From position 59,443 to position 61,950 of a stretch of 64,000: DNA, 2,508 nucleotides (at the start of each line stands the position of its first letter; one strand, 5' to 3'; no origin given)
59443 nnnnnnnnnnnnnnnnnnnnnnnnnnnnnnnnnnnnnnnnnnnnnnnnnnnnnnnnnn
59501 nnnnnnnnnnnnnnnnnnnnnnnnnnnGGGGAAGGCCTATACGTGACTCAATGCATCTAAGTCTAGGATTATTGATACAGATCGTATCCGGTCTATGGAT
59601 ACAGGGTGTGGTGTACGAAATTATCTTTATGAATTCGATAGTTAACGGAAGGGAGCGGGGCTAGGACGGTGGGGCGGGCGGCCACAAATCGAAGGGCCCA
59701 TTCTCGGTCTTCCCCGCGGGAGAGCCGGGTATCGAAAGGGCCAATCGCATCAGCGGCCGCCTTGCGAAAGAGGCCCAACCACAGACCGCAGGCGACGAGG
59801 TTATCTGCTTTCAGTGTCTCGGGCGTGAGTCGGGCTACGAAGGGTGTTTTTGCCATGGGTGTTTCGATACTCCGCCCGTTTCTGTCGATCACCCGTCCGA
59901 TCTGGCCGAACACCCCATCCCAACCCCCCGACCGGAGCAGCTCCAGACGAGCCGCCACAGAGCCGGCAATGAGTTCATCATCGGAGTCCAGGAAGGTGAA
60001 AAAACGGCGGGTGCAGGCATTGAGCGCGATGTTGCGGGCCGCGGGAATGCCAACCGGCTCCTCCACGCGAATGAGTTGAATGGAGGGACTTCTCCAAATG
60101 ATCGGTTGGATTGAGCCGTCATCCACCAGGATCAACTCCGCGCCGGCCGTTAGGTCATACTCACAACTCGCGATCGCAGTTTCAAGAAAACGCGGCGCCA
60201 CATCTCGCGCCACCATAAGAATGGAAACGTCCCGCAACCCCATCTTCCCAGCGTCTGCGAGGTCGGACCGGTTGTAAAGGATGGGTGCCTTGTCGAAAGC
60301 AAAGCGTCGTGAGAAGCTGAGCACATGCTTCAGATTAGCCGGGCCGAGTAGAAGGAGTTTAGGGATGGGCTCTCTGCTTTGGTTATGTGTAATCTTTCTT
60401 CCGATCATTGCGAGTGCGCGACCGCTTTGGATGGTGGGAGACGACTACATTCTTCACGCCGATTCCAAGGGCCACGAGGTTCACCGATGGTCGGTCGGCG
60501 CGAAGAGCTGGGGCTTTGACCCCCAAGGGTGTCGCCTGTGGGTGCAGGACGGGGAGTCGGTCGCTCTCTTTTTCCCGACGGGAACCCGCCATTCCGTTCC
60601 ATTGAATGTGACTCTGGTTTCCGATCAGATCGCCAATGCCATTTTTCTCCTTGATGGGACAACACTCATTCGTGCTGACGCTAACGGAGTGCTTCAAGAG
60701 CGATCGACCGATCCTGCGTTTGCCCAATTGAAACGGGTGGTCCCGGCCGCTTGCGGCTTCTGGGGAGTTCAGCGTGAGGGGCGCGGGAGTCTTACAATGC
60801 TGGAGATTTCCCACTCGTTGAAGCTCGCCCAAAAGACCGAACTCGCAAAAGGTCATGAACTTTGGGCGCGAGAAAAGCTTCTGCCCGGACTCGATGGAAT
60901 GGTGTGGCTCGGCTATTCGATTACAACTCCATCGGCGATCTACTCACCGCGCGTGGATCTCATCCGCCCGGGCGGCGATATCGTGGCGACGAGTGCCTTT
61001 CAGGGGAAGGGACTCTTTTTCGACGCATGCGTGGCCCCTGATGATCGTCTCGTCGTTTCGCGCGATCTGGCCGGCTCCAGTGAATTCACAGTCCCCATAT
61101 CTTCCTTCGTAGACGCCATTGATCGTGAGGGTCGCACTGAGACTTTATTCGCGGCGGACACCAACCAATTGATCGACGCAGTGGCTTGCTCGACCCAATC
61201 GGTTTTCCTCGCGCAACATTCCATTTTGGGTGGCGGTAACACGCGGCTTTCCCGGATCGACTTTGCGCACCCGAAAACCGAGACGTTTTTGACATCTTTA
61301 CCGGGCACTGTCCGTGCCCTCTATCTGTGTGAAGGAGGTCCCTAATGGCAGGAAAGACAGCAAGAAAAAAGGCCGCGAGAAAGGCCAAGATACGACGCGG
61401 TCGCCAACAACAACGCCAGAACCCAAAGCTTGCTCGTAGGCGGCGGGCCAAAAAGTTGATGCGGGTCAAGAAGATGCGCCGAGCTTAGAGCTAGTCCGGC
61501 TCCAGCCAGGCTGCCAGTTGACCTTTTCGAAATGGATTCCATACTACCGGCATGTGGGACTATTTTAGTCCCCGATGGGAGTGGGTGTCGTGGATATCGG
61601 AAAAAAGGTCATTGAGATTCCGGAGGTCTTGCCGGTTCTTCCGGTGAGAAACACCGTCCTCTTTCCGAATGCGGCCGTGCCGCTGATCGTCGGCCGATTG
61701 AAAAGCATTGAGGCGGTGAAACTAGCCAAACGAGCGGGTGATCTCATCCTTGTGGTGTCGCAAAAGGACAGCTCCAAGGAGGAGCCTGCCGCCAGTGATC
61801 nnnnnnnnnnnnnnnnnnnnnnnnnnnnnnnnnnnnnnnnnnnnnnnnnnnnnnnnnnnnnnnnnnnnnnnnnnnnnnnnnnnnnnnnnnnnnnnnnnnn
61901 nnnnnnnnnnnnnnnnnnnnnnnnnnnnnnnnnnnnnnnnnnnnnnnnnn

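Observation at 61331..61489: Unannotated 47-aa hyper-basic protein with strong SD immediately upstream of lon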

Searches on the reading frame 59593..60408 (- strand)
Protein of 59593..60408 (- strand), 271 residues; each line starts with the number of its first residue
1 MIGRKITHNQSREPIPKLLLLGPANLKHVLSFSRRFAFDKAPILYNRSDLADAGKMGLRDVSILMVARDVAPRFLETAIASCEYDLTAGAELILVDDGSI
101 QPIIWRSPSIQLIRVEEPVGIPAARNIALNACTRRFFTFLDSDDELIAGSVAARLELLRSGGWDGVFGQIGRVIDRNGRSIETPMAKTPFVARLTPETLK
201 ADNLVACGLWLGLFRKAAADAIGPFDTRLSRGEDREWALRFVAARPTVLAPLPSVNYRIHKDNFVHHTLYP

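Call 3: search_protein_families(library=pfam, proteins=[window:59593-60408:-], max_evalue=1)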
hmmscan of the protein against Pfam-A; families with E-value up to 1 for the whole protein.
window:59593-60408:- (271 aa): 2 families
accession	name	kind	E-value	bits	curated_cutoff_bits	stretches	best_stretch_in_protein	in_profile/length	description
PF00535.33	Glycos_transf_2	-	1.6e-11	44.9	23.3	1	63-185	2-130/168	Glycosyl transferase family 2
PF10111.15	Glyco_tranf_2_2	-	0.19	11.6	27.3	0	90-157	30-105/276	Glycosyltransferase like family 2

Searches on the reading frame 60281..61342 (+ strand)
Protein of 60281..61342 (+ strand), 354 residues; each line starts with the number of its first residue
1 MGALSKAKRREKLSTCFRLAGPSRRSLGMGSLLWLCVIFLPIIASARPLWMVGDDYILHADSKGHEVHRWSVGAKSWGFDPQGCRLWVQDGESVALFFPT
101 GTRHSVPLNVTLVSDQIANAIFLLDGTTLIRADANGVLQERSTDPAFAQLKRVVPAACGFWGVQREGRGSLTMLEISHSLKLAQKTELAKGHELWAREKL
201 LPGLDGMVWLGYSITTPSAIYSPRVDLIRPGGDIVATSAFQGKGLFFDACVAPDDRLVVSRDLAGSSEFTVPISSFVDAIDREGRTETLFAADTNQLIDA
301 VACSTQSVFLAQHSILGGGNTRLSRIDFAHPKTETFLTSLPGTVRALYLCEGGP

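Call 3: search_protein_families(library=pfam, proteins=[window:60281-61342:+], max_evalue=1)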
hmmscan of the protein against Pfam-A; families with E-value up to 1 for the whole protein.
window:60281-61342:+ (354 aa): 0 families

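Call 4: search_protein_families(library=ncbifam, proteins=[window:60281-61342:+], max_evalue=1)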
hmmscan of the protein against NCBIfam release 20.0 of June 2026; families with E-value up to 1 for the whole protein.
window:60281-61342:+ (354 aa): 0 families
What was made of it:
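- It is short, low in complexity and has no database family (calls 3, 4).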

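Call 6: list_cluster_members(proteins=[window:61345-61485:+, window:60281-61342:+])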
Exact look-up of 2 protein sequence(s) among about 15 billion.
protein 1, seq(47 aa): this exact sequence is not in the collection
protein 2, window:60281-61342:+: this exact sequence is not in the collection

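Call 62: search_protein_families(library=phrogs, proteins=[window:60281-61342:+], max_evalue=0.1)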
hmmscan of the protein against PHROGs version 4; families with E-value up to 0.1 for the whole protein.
window:60281-61342:+ (354 aa): 0 families

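Call 63: search_protein_families(library=padloc, proteins=[window:60281-61342:+], max_evalue=0.1)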
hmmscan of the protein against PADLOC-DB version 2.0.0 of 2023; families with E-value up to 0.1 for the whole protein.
window:60281-61342:+ (354 aa): 0 families

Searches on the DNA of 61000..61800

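Call 61: search_rna_families(source=window, start=61000, end=61800, threshold=evalue, max_evalue=1)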
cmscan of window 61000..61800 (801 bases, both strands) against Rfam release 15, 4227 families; matches with E-value up to 1: 0.
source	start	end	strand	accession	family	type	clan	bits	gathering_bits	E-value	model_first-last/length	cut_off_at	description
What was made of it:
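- On Transcription-attenuation or translational leader peptides: Rfam gives no match (call 61).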

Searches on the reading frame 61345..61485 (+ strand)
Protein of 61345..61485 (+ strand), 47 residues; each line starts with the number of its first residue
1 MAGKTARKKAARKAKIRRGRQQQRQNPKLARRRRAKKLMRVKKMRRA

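Call 3: search_protein_families(library=pfam, proteins=[window:61345-61485:+], max_evalue=1)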
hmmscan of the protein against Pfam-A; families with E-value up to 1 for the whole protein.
window:61345-61485:+ (47 aa): 0 families

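Call 4: search_protein_families(library=ncbifam, proteins=[window:61345-61485:+], max_evalue=1)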
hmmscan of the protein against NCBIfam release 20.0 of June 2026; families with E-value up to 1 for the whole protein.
window:61345-61485:+ (47 aa): 0 families

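Call 5: find_encoding_contigs(protein=window:61345-61485:+, flank=6000, max_places=10)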
Protein seq(47 aa) (47 aa): no gene with exactly this product is on record in the collection.
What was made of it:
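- Tried and rejected: (1) Exact-sequence look-ups of the window peptide and of the upstream ORF found neither in the collections (calls 5, 6).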

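Call 7: find_homologous_proteins(query=window:61345-61485:+, max_evalue=0.01)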
Query seq(47 aa) (47 aa): 5 proteins with E <= 0.01 among 5 candidates.
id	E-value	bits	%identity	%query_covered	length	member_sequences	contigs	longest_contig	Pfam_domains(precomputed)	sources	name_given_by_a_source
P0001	1.7e-13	66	89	100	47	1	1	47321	-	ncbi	-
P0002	1.4e-9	54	80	98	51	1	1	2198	-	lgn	-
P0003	3.6e-7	47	89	19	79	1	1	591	-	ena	-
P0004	4.4e-7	46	88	51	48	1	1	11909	-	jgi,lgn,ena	-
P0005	3.5e-6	44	70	57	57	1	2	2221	-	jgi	jgi:hypothetical protein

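Call 11: find_encoding_contigs(protein=P0004, flank=6000, max_places=6)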
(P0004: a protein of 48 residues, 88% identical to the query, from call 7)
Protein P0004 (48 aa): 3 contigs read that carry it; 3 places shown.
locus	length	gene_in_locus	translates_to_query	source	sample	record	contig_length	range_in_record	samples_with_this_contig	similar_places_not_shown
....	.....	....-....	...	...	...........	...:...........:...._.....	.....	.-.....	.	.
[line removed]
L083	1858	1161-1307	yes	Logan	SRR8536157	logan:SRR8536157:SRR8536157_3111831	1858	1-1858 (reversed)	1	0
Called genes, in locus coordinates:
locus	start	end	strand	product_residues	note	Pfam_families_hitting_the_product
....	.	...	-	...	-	?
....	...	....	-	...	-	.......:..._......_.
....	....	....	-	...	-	-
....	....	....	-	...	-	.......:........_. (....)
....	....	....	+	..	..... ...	-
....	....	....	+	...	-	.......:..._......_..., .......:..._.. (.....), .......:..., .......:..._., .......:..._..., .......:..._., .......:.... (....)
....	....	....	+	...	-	-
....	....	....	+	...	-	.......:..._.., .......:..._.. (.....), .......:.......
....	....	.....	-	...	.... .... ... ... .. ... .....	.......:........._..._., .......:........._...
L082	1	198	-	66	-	?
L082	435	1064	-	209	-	PF16036:Chalcone_3 (weak)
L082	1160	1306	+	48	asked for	-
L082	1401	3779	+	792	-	PF02190:LON_substr_bdg, PF13191:AAA_16 (faint), PF00004:AAA, PF07728:AAA_5, PF22667:Lon_lid, PF05362:Lon_C, PF13541:ChlI (weak)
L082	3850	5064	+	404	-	-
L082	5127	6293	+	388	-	PF13173:AAA_14, PF13401:AAA_22 (faint), PF13635:DUF4143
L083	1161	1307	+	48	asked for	-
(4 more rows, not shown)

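Call 12: find_encoding_contigs(protein=P0002, flank=6000, max_places=6)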
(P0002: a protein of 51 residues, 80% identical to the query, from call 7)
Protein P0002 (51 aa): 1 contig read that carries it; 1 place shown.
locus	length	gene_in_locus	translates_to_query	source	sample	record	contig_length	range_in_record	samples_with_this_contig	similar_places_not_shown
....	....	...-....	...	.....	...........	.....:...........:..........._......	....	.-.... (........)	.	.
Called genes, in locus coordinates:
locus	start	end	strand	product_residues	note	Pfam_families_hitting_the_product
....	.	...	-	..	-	?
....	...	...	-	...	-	-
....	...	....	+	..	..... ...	-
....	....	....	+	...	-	?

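Call 13: find_encoding_contigs(protein=P0005, flank=6000, max_places=6)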
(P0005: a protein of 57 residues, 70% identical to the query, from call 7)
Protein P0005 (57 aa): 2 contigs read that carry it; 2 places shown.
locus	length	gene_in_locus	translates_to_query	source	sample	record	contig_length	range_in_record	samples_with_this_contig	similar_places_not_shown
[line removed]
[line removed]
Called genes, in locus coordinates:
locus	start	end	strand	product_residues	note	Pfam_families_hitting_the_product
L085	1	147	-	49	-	?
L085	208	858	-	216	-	PF16036:Chalcone_3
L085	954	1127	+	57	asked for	-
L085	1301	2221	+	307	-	?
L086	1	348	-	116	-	?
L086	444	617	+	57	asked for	-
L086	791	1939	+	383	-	?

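Call 14: find_encoding_contigs(protein=P0003, flank=6000, max_places=6)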
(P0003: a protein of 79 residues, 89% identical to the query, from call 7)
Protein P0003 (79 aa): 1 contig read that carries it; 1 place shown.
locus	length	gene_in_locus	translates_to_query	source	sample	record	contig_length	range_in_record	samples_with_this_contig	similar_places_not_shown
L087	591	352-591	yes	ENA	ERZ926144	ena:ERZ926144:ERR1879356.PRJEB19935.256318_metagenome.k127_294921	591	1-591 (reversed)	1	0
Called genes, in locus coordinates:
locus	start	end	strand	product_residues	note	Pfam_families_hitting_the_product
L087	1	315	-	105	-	?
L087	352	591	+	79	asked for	?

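Call 27: search_protein_representatives(alignment_id=A1)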
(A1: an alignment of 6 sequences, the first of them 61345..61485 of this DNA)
Query: 6 sequences, 51 profile positions. Proteins with E-value up to 0.001 (for the whole library): 7; up to 1e-10: 6; up to 1e-30: 0. The best 7 are listed.
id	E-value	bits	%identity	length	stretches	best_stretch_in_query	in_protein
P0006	1.3e-16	76.5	-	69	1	2-48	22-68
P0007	1.2e-15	73.3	-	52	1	6-50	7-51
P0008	5.6e-15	71.2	-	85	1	2-49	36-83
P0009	2.7e-13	65.8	-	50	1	3-51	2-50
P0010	2.0e-12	63.0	-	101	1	3-50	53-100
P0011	2.9e-12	62.5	-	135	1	3-50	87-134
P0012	1.3e-04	38.0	-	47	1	5-50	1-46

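Call 30: find_related_loci(query=A3, collection=metagenome_contigs, flank=4000)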
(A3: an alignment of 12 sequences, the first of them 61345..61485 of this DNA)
Query A3 (47 aa) in metagenome_contigs; peptide patterns used: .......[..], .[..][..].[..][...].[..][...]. (x = any residue, [..] = any of these).
600 stretches matched a pattern, but none encodes a relative of the query by tblastn (E <= 1e-3).
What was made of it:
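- Tried and rejected: (2) find_related_loci on metagenome contigs with alignment A3 matched 600 pattern stretches, but none passed tblastn, probably because the query is short and low in complexity (call 30).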

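Call 36: search_solved_structures(query=A3, max_evalue=10, show_alignments=4)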
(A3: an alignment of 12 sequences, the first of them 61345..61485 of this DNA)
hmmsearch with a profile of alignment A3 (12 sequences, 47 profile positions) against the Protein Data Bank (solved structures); distinct sequences matched with E-value up to 10: 1.
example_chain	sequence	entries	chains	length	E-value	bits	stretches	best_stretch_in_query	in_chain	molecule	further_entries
4ain_A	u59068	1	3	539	5.8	10.4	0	20-42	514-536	GLYCINE BETAINE TRANSPORTER BETP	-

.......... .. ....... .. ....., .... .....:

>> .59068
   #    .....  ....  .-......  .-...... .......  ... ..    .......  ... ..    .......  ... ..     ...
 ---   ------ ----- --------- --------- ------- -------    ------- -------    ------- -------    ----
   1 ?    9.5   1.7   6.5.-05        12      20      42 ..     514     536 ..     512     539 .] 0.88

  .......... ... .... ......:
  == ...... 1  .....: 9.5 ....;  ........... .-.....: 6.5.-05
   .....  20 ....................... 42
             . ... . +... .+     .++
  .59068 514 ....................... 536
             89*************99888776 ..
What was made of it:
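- On bS22 / mS38 (Pfam PF08213 COX24_C, DUF1713): The A3 profile against all PDB chains gave no ribosomal hit (call 36).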

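Call 43: predict_structure(alignment_id=A1)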
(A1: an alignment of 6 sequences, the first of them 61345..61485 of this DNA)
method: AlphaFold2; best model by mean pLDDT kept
length: 47 residues; sequences in the alignment: 6
mean_pLDDT: 88.9   pTM: 0.44
mean pLDDT of the five models: 88.9, 87.3, 86.6, 85.8, 80.7
residues with pLDDT >= 90: 31; 70-90: 12; 50-70: 4; < 50: 0
segments of 3 or more residues with pLDDT < 50: none
pLDDT, mean of each block of 10 residues (from residue 1): 78 93 90 94 91
secondary structure, 60 per line:
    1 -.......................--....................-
elements in order: H2-24 H27-46
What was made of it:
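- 61345..61488 (+): CDS of the 47-aa hyper-basic protein (family A): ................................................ Predicted helix 2-24, break at Asn26-Pro27, helix 27-46. AlphaFold mean pLDDT 88.9: call 43.
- On bS22 / mS38: AlphaFold predicts helix 2-24, a break, then helix 27-46 (call 43).
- AlphaFold gives a confident two-helix model (pLDDT 88.9, call 43).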

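Call 48: fold_search(model_id=the predicted structure, library=pdb)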
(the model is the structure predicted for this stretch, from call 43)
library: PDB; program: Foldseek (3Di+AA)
matches with E <= 10: 0; with E <= 0.001: 0
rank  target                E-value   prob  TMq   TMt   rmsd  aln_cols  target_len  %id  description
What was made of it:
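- Foldseek finds no match (call 48).
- Tried and rejected: (6) Foldseek of the model against the PDB: 0 matches (call 48), as expected for a two-helix peptide.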

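Call 62: search_protein_families(library=phrogs, proteins=[window:61345-61485:+], max_evalue=0.1)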
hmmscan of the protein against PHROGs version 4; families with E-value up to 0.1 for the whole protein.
window:61345-61485:+ (47 aa): 0 families

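Call 63: search_protein_families(library=padloc, proteins=[window:61345-61485:+], max_evalue=0.1)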
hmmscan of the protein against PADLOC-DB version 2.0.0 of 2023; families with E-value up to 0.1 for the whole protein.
window:61345-61485:+ (47 aa): 0 families

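Call 64: list_cluster_members(proteins=[P0001, P0004, P0005])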
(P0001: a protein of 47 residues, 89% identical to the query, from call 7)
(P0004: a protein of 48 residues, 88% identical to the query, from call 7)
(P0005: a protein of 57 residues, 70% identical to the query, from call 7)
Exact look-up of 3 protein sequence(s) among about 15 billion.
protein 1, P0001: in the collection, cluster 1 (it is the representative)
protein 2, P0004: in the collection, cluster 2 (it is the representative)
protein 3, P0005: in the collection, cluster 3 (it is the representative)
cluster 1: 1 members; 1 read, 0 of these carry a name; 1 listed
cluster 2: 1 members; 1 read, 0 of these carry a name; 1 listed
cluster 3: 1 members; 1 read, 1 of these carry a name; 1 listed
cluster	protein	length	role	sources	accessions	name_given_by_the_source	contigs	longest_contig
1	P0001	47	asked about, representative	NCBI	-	-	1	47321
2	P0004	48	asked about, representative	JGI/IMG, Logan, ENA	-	-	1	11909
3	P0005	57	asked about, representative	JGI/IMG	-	hypothetical protein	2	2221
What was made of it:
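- Checked: Orthologues are called as genes in NCBI, JGI and ENA data, unnamed or labelled 'hypothetical protein' (calls 7, 64).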
